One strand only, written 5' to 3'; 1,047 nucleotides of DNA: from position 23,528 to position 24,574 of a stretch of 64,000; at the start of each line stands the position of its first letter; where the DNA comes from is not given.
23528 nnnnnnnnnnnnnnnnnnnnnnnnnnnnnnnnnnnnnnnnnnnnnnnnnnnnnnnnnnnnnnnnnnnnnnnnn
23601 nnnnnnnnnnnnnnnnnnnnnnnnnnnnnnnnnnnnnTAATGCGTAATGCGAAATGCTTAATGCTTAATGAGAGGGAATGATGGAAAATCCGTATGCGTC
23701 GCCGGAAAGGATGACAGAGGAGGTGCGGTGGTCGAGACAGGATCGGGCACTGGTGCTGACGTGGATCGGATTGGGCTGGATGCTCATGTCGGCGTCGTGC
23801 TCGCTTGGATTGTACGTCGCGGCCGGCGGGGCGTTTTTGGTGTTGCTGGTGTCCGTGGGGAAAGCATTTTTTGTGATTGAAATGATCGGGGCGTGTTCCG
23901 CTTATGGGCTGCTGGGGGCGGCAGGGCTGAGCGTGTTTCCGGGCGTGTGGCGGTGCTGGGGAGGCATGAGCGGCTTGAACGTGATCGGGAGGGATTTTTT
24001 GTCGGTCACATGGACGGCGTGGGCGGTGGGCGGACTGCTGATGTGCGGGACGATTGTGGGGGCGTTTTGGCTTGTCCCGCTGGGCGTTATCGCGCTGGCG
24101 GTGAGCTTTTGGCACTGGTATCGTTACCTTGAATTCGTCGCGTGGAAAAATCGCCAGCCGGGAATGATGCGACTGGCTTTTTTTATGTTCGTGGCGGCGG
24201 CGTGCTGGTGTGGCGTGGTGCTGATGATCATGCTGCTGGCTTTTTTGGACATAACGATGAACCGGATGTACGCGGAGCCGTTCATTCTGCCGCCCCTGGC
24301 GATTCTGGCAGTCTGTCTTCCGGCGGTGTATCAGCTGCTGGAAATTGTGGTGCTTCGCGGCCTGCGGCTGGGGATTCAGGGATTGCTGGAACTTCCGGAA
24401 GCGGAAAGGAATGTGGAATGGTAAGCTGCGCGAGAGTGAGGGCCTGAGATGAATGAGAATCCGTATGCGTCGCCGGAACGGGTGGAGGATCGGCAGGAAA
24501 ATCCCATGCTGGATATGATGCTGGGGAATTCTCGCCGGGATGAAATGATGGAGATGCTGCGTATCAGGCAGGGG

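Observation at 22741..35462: Eighteen-gene head-to-tail array of paralogous small multi-pass membrane proteins sharing an N-terminal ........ box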

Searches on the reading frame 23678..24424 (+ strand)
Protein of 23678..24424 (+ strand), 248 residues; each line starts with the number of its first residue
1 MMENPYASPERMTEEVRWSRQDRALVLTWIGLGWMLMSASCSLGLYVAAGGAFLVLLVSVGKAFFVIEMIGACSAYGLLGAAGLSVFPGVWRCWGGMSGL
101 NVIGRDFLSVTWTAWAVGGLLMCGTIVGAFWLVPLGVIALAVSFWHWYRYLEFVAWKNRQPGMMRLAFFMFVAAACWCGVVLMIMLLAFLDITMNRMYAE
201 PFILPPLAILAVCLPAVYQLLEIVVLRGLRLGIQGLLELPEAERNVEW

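Call 5: search_protein_families(library=pfam, proteins=[window:23678-24424:+], max_evalue=1)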
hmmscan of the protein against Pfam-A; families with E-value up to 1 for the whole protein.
window:23678-24424:+ (248 aa): 0 families

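Call 9: find_homologous_proteins(query=window:23678-24424:+, max_evalue=0.001)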
Query window:23678-24424:+ (248 aa): 1 proteins with E <= 0.001 among 7567 candidates.
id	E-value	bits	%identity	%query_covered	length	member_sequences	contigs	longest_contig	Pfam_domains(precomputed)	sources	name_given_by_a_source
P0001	8.8e-159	545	100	100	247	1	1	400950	-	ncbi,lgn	-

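Call 11: find_encoding_contigs(protein=P0001, flank=2000, max_places=4)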
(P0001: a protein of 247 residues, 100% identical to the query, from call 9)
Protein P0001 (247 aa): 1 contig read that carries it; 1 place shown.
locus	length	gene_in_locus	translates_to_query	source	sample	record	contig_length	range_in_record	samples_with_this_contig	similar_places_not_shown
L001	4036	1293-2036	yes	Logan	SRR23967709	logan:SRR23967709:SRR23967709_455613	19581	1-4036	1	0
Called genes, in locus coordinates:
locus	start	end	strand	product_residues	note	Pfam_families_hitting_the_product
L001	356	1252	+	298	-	-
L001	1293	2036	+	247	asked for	-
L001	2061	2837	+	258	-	-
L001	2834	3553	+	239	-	-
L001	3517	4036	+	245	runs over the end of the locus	-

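Call 17: search_protein_families(library=ncbifam, alignment_id=A1, max_evalue=0.1)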
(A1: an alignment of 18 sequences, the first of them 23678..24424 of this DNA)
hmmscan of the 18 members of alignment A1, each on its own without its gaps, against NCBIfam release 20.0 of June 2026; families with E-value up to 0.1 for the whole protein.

A. member 1, window:23678-24424:+ (248 aa): 0 families

B. families by the number of members that match (of 18 scanned): 4 families
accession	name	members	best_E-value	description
NF002796.0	PRK02935.1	1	0.025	hypothetical protein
NF049986.1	memb_Rv1678_C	1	0.029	Rv1678 family membrane protein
NF045951.1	MAG0110_fam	1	0.041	MAG0110 family membrane protein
NF046119.1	memb_SCO4225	1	0.064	SCO4225 family membrane protein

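Call 22: search_protein_representatives(alignment_id=A1)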
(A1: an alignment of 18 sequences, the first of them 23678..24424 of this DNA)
Query: 18 sequences, 231 profile positions. Proteins with E-value up to 0.001 (for the whole library): 326; up to 1e-10: 67; up to 1e-30: 17. The best 150 are listed.
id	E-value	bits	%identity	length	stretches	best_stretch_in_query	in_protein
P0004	1.8e-59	217.5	-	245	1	1-220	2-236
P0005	3.1e-55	203.6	-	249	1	1-222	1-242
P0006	5.5e-52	193.0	-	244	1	2-228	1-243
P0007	1.6e-51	191.4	-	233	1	2-222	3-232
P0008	9.7e-49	182.4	-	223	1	1-226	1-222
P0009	2.8e-48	180.9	-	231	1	2-228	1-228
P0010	1.3e-46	175.4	-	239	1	1-227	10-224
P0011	1.8e-46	174.9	-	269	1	1-228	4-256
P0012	1.0e-44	169.2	-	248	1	1-228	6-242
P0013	8.2e-44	166.2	-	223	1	1-228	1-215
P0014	1.3e-42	162.3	-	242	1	3-225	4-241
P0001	1.4e-42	162.2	-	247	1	2-225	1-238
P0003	1.8e-42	161.9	-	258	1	1-225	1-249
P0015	5.1e-42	160.4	-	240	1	2-228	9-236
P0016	2.5e-36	141.8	-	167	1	1-177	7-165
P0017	4.4e-31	124.6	-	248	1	1-229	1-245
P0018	9.6e-31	123.5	-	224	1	1-228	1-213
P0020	9.6e-27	110.4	-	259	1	2-225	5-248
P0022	6.3e-26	107.7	-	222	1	1-228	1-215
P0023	2.0e-25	106.1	-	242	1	1-218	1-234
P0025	9.5e-25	103.9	-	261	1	1-222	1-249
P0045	1.3e-18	83.8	-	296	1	1-228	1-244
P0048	3.6e-18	82.3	-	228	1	27-229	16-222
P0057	2.4e-14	69.8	-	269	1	27-221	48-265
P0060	1.4e-12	64.1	-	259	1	3-219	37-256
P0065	1.9e-11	60.4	-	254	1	4-222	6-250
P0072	3.5e-10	56.2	-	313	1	4-182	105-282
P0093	2.0e-08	50.4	-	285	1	4-222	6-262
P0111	2.2e-07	47.1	-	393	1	4-210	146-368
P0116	3.1e-07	46.6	-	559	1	22-220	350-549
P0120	4.0e-07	46.2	-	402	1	4-199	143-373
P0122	4.7e-07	46.0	-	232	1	4-219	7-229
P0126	7.0e-07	45.4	-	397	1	21-220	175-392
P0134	1.2e-06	44.6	-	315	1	15-218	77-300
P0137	1.5e-06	44.3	-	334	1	27-228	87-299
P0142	1.8e-06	44.0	-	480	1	4-212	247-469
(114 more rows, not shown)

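Call 29: find_homologous_proteins(query=A3, max_evalue=0.001)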
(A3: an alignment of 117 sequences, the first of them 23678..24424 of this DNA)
Query A3 (117 sequences) (248 aa, profile of the alignment): 4 proteins with E <= 0.001 among 8000 candidates.
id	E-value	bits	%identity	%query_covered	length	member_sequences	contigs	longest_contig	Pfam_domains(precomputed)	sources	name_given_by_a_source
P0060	2.6e-50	189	29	15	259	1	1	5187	-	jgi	jgi:hypothetical protein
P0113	5.5e-41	158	62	5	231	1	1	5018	-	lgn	-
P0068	7.7e-36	141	38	10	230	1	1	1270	-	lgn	-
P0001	3.0e-28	117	100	100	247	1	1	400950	-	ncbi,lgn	-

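Call 30: find_encoding_contigs(protein=P0022, flank=10000, max_places=4)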
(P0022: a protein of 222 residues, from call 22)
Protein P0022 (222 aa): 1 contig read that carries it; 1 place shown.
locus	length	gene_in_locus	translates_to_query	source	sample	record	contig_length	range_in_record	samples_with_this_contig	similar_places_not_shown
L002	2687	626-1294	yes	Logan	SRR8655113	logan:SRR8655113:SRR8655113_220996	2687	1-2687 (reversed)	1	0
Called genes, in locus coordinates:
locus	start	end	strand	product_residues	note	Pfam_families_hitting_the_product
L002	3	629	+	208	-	?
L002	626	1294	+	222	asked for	-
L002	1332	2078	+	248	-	-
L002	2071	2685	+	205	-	?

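Call 31: find_encoding_contigs(protein=P0060, flank=10000, max_places=4)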
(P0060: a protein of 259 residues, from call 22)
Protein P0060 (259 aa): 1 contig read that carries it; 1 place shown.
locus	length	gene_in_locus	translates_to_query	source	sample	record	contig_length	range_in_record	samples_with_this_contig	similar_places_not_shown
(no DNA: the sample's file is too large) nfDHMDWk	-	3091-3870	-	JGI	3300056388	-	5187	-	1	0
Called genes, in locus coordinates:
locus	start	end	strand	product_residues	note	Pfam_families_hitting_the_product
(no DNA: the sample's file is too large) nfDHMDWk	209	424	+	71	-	-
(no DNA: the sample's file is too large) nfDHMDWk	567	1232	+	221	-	PF00775:Dioxygenase_C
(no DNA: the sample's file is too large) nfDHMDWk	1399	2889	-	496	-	PF00072:Response_reg, PF00158:Sigma54_activat, PF14532:Sigma54_activ_2, PF07728:AAA_5 (weak), PF25601:AAA_lid_14, PF02954:HTH_8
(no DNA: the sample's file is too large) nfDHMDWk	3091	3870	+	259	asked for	-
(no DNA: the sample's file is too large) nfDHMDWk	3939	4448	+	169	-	-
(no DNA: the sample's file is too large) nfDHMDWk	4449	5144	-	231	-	PF01261:AP_endonuc_2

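Call 33: find_encoding_contigs(protein=P0017, flank=10000, max_places=4)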
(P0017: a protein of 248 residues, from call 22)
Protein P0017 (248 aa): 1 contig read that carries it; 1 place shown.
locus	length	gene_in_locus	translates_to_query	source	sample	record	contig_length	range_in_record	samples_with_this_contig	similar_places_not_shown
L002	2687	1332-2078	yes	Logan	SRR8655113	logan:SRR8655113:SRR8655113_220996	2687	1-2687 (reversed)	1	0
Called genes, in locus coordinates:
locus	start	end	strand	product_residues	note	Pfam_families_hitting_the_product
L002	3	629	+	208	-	?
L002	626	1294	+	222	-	-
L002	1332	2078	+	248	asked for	-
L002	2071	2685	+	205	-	?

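Call 34: find_encoding_contigs(protein=P0025, flank=10000, max_places=4)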
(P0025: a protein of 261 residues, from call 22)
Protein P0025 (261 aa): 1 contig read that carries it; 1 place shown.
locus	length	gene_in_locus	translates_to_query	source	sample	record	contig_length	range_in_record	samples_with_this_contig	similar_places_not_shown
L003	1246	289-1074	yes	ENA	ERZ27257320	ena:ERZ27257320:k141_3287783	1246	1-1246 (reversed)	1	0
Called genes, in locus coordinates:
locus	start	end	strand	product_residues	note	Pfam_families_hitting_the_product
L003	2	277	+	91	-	?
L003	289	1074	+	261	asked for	-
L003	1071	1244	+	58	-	?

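Call 42: search_protein_families(library=pfam, proteins=[P0072, P0111, P0116, P0120, P0126, P0142, P0134, P0137, P0093, P0065], max_evalue=0.01)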
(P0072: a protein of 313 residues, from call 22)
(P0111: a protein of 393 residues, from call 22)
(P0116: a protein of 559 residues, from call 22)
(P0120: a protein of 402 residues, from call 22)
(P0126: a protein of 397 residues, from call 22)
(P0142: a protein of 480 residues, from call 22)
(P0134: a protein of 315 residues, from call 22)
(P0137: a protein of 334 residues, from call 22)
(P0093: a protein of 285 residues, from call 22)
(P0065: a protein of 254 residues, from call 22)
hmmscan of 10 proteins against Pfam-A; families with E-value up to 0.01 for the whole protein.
P0072 (313 aa): 1 family
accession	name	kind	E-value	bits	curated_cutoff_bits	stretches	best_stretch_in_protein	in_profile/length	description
PF19335.5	HMBD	-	0.0014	19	23.6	1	22-34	14-26/28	Heavy metal binding domain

P0111 (393 aa): 2 families
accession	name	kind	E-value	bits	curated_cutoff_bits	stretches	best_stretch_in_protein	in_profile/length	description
PF14237.11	GYF_2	-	2.3e-15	56.6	25.8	2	5-54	1-50/50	GYF domain 2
PF25531.1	GYF_ATXR3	-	0.00074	20.2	27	0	14-46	13-45/48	Histone-lysine N-methyltransferase ATXR3, GYF domain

P0116 (559 aa): 5 families
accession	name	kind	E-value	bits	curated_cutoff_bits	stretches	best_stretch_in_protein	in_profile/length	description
PF00069.31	Pkinase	-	2.2e-36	126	31.7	1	38-263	1-204/263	Protein kinase domain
PF07714.23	PK_Tyr_Ser-Thr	-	9.5e-28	97.6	23.1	1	40-298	3-248/258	Protein tyrosine and serine/threonine kinase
PF17667.7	Pkinase_fungal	-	1.1e-06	28.1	24.1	1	146-228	286-365/387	Fungal protein kinase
PF03109.22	ABC1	-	0.00044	19.9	22.9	1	117-204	143-219/244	ABC1 atypical kinase-like domain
PF01636.29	APH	-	0.0046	17.2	23.2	0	130-199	128-197/239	Phosphotransferase enzyme family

P0120 (402 aa): 1 family
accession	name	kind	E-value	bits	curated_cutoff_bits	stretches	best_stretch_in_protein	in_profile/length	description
PF14237.11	GYF_2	-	1.2e-14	54.2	25.8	1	55-104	1-50/50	GYF domain 2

P0126 (397 aa): 2 families
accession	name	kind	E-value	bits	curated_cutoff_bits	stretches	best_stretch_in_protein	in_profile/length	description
PF13248.11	Zn_ribbon_3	-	0.00017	21.3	27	1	124-145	4-25/26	zinc-ribbon domain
PF13240.11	Zn_Ribbon_1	-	0.00071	19.7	25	1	125-144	2-21/23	zinc-ribbon domain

P0142 (480 aa): 3 families
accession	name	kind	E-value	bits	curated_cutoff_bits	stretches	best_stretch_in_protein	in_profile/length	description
PF23548.1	Zn_ribbon_FGT1_2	-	1.3e-06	28.3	27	0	25-38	3-16/35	FORGETTER1 second zinc ribbon domain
PF12773.13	DZR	-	0.00024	21.7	27.3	0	114-145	13-36/45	Double zinc ribbon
PF19134.6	DUF5817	-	0.0018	18.7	31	0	54-90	4-38/57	Domain of unknown function (DUF5817)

P0134 (315 aa): 0 families

P0137 (334 aa): 0 families

P0093 (285 aa): 0 families

P0065 (254 aa): 0 families

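Call 43: predict_structure(alignment_id=A3)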
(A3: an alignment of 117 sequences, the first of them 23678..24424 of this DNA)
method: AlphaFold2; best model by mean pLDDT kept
length: 248 residues; sequences in the alignment: 117
mean_pLDDT: 89.7   pTM: 0.86
mean pLDDT of the five models: 89.7, 88.4, 88.0, 87.6, 87.4
residues with pLDDT >= 90: 160; 70-90: 76; 50-70: 12; < 50: 0
segments of 3 or more residues with pLDDT < 50: none
pLDDT, mean of each block of 10 residues (from residue 1): 87 90 95 96 91 85 74 75 83 92 94 94 87 94 97 96 98 96 90 75 86 94 98 96 77
secondary structure, 60 per line:
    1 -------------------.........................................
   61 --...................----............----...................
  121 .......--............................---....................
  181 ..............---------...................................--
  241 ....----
elements in order: H20-60 H63-81 H86-97 H102-127 H130-157 H161-194 H204-238 H241-244

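Call 46: fold_search(model_id=the predicted structure, library=pdb)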
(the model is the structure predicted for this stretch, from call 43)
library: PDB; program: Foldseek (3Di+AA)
matches with E <= 10: 368; with E <= 0.001: 0
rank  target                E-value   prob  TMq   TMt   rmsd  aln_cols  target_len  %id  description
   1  8r5s_E                1.6e-01  0.41  0.24  0.25  20.8       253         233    9  t113 - De-novo designed soluble homotetramer (released 2024-11-27)
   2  8r5s_D                3.4e-01  0.25  0.21  0.23  18.6       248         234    9  t113 - De-novo designed soluble homotetramer (released 2024-11-27)
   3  8r5s_G                3.7e-01  0.18  0.19  0.20  24.5       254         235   11  t113 - De-novo designed soluble homotetramer (released 2024-11-27)
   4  3qap                  4.4e-01  0.15  0.20  0.21  17.5       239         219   14  Crystal structure of Natronomonas pharaonis sensory rhodopsin II in the ground state (released 2011-09-14)
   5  7jh5_A                5.5e-01  0.25  0.24  0.22  23.3       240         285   14  Co-LOCKR: de novo designed protein switch (released 2020-09-02)
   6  6rez_D                7.6e-01  0.38  0.31  0.30  16.3       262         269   12  Crystal structure of the light-driven sodium pump KR2 in the pentameric form, pH 5.0 (released 2019-04-24)
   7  8u02_R                7.6e-01  0.30  0.30  0.28  14.1       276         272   14  CryoEM structure of D2 dopamine receptor in complex with GoA KE mutant and dopamine (released 2024-08-21)
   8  8irs_R                9.1e-01  0.66  0.42  0.40  11.2       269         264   10  Dopamine Receptor D2R-Gi-Rotigotine complex (released 2023-06-07)
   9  7ytb_A                9.1e-01  0.25  0.29  0.29  13.7       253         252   11  Crystal structure of Kin4B8 (released 2023-03-15)
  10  7zn0_B                9.1e-01  0.20  0.25  0.27  16.1       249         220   11  Crystal structure of the light-driven inward proton pump xenorhodopsin BcXeR in the M state at pH 8.2 in the presence  (released 2023-05-10)
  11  7znc_B                9.5e-01  0.11  0.20  0.22  17.9       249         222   10  Crystal structure of the light-driven inward proton pump xenorhodopsin BcXeR in the ground state at pH 7.6 in the abse (released 2023-05-10)
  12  7n6g_3R               1.1e+00  0.09  0.17  0.13  42.0       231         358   10  C1 of central pair (released 2022-05-18)
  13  7vgv_B                1.1e+00  0.47  0.36  0.34  15.2       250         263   12  Anion free form of light-driven chloride ion-pumping rhodopsin, NM-R3, structure determined by serial femtosecond crys (released 2022-02-16)
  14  9k49_B                1.1e+00  0.15  0.21  0.23  23.2       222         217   11  Cryo-EM structure of inner membrane TolQRA complex in CYMAL-6-Neopentyl Glycol detergent micelles (released 2025-07-09)
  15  3tj6_A                1.1e+00  0.12  0.20  0.20  22.3       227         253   11  human vinculin head domain (Vh1, residues 1-258) in complex with the vinculin binding site of the surface cell antigen (released 2011-09-07)
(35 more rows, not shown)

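Call 47: find_encoding_contigs(protein=P0045, flank=10000, max_places=4)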
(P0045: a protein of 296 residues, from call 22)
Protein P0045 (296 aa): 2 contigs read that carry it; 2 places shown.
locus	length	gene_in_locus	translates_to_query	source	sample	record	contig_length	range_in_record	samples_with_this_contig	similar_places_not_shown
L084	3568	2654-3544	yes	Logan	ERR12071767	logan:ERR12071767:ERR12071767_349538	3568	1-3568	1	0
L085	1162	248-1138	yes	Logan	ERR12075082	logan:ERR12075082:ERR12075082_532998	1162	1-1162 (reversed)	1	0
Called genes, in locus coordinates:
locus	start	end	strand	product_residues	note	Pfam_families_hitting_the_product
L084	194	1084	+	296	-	PF17827:PrmC_N, PF05175:MTS, PF06325:PrmA, PF13847:Methyltransf_31, PF08241:Methyltransf_11 (weak), PF08242:Methyltransf_12 (weak), PF13649:Methyltransf_25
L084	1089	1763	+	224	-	PF24396:DUF7541 (faint)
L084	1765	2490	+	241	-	-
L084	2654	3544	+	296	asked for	-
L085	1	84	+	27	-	?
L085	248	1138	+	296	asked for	-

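Call 48: find_encoding_contigs(protein=P0048, flank=10000, max_places=4)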
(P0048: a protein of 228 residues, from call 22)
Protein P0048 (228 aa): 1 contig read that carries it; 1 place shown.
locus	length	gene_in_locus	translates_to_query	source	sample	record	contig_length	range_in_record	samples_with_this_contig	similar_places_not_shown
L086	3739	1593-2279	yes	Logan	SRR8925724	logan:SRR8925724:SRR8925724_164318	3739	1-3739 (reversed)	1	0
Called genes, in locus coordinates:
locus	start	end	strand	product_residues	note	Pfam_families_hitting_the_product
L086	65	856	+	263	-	-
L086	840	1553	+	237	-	-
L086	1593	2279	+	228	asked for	-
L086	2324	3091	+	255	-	-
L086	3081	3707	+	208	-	-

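Call 49: find_encoding_contigs(protein=P0023, flank=10000, max_places=4)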
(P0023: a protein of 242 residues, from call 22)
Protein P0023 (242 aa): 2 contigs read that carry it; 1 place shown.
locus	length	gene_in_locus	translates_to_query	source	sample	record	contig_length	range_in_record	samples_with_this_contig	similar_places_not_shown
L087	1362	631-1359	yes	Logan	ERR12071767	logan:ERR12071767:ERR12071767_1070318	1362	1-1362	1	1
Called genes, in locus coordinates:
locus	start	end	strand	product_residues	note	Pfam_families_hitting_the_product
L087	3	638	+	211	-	?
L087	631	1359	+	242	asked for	-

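Call 51: search_protein_families(library=padloc, proteins=[window:23678-24424:+], max_evalue=0.001)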
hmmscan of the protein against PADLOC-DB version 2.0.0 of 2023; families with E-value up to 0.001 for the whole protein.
window:23678-24424:+ (248 aa): 0 families

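Call 53: fold_search(model_id=the predicted structure, library=viral)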
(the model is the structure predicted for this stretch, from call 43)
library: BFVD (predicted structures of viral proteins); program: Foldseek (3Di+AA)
matches with E <= 10: 188; with E <= 0.001: 0
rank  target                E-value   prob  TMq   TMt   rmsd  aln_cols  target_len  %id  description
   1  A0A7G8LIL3            2.3e-01  0.80  0.37  0.36  13.4       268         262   11  Membrane protein [Gordonia phage Rabbitrun]
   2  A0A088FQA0            2.6e-01  0.66  0.33  0.34  14.2       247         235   14  (no name in the UniProt tables at hand)
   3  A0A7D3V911            3.1e-01  0.41  0.25  0.27  16.8       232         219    8  Uncharacterized protein [Fadolivirus FV1/VV64]
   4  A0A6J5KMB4            3.3e-01  0.18  0.19  0.15  24.4       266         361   13  Uncharacterized protein [uncultured Caudovirales phage]
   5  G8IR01                4.1e-01  0.15  0.22  0.07  26.6       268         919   12  MuF-like minor capsid protein [Mycobacterium phage Fionnbharth]
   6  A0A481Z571            4.3e-01  0.20  0.22  0.15  28.0       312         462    9  Uncharacterized protein [Pithovirus LCPAC102]
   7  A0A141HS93            5.3e-01  0.44  0.31  0.10  20.9       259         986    8  (no name in the UniProt tables at hand)
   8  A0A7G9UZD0            7.0e-01  0.38  0.28  0.28  15.3       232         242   13  Membrane protein [Gordonia Phage Sephiroth]
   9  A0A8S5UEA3            7.3e-01  0.14  0.17  0.06  20.9       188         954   17  Minor tail protein [Siphoviridae sp. ctJLm32]
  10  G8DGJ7                8.0e-01  0.14  0.20  0.17  19.0       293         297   13  (no name in the UniProt tables at hand)
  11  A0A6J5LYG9            8.3e-01  0.23  0.22  0.21  21.1       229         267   14  Phage head morphogenesis domain [uncultured Caudovirales phage]
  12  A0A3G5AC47            8.7e-01  0.38  0.31  0.32  10.9       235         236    8  Uncharacterized protein [Hyperionvirus sp.]
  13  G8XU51                1.1e+00  0.11  0.20  0.20  22.6       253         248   14  Membrane protein US12 [Simian cytomegalovirus (strain Colburn)]
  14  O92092                1.1e+00  0.13  0.22  0.14  23.7       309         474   12  PR78 [Rat cytomegalovirus (strain Maastricht)]
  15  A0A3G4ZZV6            1.2e+00  0.14  0.22  0.24  18.3       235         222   14  Uncharacterized protein [Harvfovirus sp.]
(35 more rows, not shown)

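Call 57: find_related_loci(query=A5, collection=metagenome_contigs, flank=6000)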
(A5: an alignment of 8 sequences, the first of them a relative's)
Query A5 (232 aa) in metagenome_contigs; peptide patterns used: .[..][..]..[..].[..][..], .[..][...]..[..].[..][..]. (x = any residue, [..] = any of these).
53 stretches matched a pattern; 12 encode a relative of the query (tblastn E <= 1e-3); 12 distinct loci.
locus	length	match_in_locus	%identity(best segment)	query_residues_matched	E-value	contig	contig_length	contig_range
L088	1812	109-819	44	2-230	1e-50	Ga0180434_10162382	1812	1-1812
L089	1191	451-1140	43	2-229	8e-52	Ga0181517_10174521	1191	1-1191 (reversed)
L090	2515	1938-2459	51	2-167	6e-44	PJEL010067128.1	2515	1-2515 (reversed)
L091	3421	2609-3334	42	2-232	8e-42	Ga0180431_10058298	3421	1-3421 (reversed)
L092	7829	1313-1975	37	1-229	7e-41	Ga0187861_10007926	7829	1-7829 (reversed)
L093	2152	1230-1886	37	2-232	1e-34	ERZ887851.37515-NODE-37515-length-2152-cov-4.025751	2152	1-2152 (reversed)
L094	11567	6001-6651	36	1-229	2e-29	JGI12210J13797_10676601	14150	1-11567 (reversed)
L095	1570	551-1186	36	2-225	2e-25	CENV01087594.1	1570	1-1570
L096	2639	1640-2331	38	5-232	7e-24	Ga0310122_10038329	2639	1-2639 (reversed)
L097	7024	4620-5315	33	1-229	3e-23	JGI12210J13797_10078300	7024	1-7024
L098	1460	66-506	39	81-229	4e-23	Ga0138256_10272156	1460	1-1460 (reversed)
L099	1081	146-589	41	91-229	2e-22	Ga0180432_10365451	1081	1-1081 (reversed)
